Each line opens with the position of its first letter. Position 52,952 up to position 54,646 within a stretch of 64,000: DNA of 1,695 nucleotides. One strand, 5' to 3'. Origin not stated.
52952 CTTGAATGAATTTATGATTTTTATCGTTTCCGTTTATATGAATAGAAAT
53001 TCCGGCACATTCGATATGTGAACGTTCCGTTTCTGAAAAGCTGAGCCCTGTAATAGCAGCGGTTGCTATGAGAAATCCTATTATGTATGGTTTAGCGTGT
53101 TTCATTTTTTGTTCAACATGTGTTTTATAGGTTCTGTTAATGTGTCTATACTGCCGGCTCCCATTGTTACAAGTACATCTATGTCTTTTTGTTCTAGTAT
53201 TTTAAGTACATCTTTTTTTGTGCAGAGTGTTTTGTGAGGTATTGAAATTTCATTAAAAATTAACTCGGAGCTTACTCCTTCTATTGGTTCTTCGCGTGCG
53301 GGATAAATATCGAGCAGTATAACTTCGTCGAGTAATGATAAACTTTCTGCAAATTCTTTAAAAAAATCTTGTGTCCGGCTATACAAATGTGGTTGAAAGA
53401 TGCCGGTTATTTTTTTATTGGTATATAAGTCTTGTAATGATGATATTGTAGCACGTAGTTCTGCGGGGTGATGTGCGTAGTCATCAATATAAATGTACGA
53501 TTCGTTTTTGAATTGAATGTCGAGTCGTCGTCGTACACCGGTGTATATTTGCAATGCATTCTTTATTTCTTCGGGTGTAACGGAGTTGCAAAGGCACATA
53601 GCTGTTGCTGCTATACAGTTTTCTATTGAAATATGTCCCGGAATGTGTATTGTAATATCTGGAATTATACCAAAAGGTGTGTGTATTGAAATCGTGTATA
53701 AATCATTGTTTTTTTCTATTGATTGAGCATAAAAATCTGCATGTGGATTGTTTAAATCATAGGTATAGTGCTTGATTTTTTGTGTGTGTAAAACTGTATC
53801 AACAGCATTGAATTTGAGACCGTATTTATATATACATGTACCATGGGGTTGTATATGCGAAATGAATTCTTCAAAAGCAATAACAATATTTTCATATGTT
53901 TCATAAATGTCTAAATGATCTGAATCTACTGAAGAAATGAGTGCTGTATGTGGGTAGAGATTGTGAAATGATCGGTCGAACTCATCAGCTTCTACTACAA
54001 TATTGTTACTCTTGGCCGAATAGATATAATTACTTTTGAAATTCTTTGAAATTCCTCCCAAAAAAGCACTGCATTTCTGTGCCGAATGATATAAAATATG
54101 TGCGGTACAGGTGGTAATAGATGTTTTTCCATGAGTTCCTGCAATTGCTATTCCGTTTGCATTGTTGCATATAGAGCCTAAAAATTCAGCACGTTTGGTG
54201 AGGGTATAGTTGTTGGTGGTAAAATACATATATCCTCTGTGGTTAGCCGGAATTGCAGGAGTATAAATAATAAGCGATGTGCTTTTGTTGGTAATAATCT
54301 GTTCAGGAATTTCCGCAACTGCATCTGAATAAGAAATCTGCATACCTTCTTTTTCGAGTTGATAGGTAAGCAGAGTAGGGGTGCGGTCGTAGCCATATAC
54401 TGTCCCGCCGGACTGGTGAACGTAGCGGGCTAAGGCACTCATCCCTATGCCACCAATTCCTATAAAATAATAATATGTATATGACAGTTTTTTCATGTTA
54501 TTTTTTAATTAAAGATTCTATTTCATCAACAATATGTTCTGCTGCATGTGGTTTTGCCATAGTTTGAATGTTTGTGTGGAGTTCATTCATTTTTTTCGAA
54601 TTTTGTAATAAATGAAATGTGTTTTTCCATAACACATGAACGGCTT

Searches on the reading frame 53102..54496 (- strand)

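Call 89: search_protein_families(library=pfam, proteins=[window:53102-54496:-], max_evalue=0.000001)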
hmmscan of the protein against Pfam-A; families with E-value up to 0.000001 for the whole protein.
window:53102-54496:- (464 aa): 3 families
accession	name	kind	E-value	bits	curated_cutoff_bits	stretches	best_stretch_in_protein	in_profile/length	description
PF08245.18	Mur_ligase_M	-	1.2e-22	81.3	24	1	118-300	1-199/200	Mur ligase middle domain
PF02875.26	Mur_ligase_C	-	2.4e-14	54.7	28.4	1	327-448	5-127/127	Mur ligase, glutamate ligase domain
PF01225.30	Mur_ligase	-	2.9e-14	53.6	21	1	9-112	2-93/95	Mur ligase family, catalytic domain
